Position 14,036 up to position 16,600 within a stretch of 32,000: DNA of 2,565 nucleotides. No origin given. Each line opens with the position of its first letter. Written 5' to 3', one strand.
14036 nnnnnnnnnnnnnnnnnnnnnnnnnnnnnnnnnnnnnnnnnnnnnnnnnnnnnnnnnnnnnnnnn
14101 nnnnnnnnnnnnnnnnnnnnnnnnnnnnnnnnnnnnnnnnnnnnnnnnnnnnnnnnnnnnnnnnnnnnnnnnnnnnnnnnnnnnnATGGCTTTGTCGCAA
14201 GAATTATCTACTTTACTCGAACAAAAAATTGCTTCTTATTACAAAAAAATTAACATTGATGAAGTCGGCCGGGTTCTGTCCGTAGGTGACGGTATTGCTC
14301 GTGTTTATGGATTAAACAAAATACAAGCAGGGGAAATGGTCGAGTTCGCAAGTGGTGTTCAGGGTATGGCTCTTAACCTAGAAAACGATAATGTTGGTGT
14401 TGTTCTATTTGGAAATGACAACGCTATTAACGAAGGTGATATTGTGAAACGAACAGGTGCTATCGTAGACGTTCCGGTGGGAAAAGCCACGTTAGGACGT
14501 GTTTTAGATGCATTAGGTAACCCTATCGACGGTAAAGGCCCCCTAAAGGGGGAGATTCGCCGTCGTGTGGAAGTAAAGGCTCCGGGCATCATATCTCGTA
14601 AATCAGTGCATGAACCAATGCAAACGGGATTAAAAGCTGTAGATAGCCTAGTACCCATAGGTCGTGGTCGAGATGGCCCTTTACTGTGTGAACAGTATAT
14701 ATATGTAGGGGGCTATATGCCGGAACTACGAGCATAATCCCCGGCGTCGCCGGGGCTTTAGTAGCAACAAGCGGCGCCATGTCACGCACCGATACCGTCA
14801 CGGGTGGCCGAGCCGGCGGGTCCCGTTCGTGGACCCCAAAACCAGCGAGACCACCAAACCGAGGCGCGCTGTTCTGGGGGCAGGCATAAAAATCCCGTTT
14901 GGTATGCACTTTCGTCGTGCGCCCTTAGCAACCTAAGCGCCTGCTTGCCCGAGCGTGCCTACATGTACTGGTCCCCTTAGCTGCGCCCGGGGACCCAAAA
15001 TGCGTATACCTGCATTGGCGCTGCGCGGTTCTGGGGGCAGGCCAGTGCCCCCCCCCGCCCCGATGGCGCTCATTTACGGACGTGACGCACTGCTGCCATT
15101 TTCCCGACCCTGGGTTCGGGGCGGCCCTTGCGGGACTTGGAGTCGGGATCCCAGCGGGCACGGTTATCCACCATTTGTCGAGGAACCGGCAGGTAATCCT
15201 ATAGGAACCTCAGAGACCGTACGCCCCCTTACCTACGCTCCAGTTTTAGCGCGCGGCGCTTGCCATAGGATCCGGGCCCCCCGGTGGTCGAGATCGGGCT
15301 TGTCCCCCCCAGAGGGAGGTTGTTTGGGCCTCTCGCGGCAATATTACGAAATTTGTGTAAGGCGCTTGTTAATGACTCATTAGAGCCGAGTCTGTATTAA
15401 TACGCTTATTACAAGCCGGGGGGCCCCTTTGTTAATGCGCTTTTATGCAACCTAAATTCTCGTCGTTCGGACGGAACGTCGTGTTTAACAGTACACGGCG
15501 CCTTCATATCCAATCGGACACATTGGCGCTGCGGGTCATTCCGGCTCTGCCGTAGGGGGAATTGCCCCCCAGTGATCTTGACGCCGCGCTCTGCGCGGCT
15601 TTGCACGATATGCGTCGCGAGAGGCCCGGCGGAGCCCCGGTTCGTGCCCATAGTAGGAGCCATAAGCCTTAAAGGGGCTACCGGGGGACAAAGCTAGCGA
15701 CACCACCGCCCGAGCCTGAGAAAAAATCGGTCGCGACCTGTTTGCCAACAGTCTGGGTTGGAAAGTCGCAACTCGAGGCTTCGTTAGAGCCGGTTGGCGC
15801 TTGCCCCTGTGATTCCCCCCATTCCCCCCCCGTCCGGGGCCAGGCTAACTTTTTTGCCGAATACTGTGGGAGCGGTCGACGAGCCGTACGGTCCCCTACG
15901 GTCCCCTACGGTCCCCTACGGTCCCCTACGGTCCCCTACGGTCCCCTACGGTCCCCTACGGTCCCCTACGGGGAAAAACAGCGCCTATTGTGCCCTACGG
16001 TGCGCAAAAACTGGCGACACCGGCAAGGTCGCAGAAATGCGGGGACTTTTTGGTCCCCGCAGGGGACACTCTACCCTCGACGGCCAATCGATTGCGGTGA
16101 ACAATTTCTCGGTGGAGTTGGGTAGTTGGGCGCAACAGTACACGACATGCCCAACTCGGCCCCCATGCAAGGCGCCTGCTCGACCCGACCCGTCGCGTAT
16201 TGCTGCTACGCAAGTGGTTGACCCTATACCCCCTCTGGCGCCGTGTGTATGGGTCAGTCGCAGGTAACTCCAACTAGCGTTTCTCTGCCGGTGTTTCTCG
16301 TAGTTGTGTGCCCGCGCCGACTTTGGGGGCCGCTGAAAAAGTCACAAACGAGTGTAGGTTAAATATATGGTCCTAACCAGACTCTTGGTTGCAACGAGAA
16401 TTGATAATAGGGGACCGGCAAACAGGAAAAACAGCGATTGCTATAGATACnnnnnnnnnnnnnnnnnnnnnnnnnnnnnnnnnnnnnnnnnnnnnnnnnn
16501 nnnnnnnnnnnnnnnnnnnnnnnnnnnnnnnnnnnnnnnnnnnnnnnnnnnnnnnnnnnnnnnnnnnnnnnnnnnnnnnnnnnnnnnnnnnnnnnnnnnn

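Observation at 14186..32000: atp1 is extremely mosaic: at least five introns within the first 336 or so codons, spread over more than 17.8 kb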

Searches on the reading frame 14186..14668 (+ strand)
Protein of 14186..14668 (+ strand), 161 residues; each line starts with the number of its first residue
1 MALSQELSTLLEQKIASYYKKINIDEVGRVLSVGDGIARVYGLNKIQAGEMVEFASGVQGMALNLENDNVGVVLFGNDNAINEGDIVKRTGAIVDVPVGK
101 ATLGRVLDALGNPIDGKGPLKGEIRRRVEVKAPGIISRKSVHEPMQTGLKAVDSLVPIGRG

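Call 65: find_related_loci(query=window:14186-14668:+, collection=metagenome_contigs, flank=4000)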
Query seq(161 aa) (161 aa) in metagenome_contigs; peptide patterns used: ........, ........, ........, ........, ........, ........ (x = any residue, [..] = any of these).
600 stretches matched a pattern (row limit reached: there are more); 596 encode a relative of the query (tblastn E <= 1e-3); the best 80 are kept; 80 distinct loci.
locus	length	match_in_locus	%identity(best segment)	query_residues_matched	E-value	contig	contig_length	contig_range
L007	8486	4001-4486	79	1-161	8e-82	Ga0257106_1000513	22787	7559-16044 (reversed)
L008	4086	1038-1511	77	4-161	1e-81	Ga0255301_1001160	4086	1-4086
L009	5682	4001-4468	77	6-161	4e-79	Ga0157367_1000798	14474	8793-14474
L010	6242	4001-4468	77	6-161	5e-79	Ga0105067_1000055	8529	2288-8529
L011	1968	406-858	80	10-161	2e-78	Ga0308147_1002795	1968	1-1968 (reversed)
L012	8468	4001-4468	74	6-161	1e-74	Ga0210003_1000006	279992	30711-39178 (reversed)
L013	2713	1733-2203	73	6-161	3e-75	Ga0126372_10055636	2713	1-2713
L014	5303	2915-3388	71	4-161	3e-74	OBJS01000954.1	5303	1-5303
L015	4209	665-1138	71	4-161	1e-73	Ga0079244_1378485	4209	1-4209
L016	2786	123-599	73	4-161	1e-74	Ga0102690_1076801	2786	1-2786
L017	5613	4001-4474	72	4-161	7e-74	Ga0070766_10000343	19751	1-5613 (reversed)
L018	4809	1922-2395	72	4-161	2e-73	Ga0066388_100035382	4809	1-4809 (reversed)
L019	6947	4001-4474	74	4-161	2e-73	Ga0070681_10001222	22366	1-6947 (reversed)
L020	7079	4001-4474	72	4-161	3e-73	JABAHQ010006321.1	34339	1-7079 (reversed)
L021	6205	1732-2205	70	4-161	3e-73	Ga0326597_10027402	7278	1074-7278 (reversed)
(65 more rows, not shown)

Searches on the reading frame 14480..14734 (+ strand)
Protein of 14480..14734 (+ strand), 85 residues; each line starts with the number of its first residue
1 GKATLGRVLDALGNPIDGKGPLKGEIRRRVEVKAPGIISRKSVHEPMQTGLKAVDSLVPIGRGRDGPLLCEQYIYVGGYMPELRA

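Call 77: find_homologous_proteins(query=window:14480-14734:+, max_evalue=1e-10)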
Query seq(85 aa) (85 aa): 769 proteins with E <= 1e-10 among 930 candidates; the best 120 are listed.
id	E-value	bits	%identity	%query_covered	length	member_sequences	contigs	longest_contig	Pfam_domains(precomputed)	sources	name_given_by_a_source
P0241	9.0e-26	108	83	75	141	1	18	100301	PF09378.17,PF02874.30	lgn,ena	-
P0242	9.8e-26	108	81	75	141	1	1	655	PF02874.30,PF00006.32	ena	-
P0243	1.1e-25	107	81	75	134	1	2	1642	PF02874.30,PF00006.32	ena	-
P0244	1.1e-25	107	81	75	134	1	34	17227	PF02874.30,PF00006.32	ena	-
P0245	1.1e-25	107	81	75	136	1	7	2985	PF02874.30,PF00006.32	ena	-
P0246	1.5e-25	107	84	74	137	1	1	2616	PF09378.17,PF02874.30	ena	-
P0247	2.6e-25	106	81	75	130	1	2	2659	PF02874.30,PF00006.32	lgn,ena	-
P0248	2.6e-25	106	81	75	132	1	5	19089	PF02874.30,PF00006.32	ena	-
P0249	3.0e-25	106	80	75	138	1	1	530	PF02874.30,PF00006.32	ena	-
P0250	3.1e-25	106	81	75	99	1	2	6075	PF00006.32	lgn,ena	-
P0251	3.3e-25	106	81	75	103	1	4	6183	PF00006.32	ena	-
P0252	3.7e-25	106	80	75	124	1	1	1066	PF02874.30,PF00006.32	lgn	-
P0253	4.0e-25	106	81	75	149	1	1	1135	PF02874.30,PF00006.32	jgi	jgi:F-type H+-transporting ATPase subunit alpha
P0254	4.1e-25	106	84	75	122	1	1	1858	PF00006.32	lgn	-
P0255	4.1e-25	106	81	75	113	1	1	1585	PF00006.32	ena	-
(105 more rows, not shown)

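Call 79: find_encoding_contigs(protein=P0246, flank=5000, max_places=3)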
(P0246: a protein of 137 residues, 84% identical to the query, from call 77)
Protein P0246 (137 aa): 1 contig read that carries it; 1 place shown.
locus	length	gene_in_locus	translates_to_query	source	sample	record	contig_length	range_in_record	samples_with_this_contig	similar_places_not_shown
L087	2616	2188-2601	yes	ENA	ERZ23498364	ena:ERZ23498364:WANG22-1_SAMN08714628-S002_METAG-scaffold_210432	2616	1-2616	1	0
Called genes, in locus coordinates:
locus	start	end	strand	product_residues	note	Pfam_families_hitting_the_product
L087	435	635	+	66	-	-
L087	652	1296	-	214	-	-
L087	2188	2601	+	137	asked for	PF02874:ATP-synt_ab_N, PF09378:HAS-barrel (faint)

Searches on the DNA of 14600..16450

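Call 30: search_rna_families(source=window, start=14600, end=16450, threshold=evalue, max_evalue=10, show_alignments=3)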
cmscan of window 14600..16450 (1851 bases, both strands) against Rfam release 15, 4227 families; matches with E-value up to 10: 2.
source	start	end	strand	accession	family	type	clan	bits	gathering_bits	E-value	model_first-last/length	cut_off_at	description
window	15533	15602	-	RF00233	Tymo_tRNA-like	Cis-reg;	-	15.7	40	3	1-84/84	no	Tymovirus/Pomovirus/Furovirus tRNA-like 3' UTR element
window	15971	16045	+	RF00176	Tombus_3_IV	Cis-reg;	-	15.2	33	4.3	1-92/92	no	Tombusvirus 3' UTR region IV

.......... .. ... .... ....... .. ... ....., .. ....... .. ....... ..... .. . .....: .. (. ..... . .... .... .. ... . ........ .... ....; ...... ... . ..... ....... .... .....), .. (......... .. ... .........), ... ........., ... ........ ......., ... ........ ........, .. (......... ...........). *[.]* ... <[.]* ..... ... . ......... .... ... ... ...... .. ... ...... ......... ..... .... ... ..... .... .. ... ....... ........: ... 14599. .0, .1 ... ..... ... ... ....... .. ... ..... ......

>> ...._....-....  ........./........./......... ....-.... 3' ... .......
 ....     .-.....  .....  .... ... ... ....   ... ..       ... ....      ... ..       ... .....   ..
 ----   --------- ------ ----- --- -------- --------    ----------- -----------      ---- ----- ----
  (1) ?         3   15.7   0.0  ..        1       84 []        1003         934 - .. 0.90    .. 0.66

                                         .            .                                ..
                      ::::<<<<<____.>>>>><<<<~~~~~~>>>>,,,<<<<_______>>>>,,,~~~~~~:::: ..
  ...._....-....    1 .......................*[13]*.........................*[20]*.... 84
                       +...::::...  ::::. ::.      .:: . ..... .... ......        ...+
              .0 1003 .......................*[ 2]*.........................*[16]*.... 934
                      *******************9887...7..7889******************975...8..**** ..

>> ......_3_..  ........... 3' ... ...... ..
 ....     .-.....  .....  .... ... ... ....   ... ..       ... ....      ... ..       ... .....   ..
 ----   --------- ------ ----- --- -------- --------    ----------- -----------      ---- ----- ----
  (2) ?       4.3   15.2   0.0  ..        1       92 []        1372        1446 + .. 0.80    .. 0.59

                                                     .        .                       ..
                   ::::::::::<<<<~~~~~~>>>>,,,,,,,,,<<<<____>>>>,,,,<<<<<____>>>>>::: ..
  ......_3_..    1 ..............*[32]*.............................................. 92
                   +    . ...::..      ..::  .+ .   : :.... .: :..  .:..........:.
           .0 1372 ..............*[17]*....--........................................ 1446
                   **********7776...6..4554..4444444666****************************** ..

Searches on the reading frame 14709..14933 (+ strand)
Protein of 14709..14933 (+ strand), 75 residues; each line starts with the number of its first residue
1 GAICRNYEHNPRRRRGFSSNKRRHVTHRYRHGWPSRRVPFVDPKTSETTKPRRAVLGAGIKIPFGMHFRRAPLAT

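Call 54: search_protein_families(library=pfam, proteins=[window:14709-14933:+], max_evalue=1)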
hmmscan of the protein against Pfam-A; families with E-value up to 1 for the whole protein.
seq(75 aa): 1 family
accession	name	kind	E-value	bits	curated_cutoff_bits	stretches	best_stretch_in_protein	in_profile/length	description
PF02935.21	COX7C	-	0.035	14.9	25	1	13-66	6-57/64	Cytochrome c oxidase subunit VIIc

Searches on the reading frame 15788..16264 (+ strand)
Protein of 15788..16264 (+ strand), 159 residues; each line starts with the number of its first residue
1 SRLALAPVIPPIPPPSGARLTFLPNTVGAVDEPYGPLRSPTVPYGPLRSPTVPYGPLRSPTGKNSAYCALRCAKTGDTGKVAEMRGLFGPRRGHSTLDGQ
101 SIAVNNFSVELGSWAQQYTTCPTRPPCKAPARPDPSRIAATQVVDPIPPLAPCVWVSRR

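Call 54: search_protein_families(library=pfam, proteins=[window:15788-16264:+], max_evalue=1)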
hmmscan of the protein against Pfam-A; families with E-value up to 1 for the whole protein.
seq(159 aa): 0 families
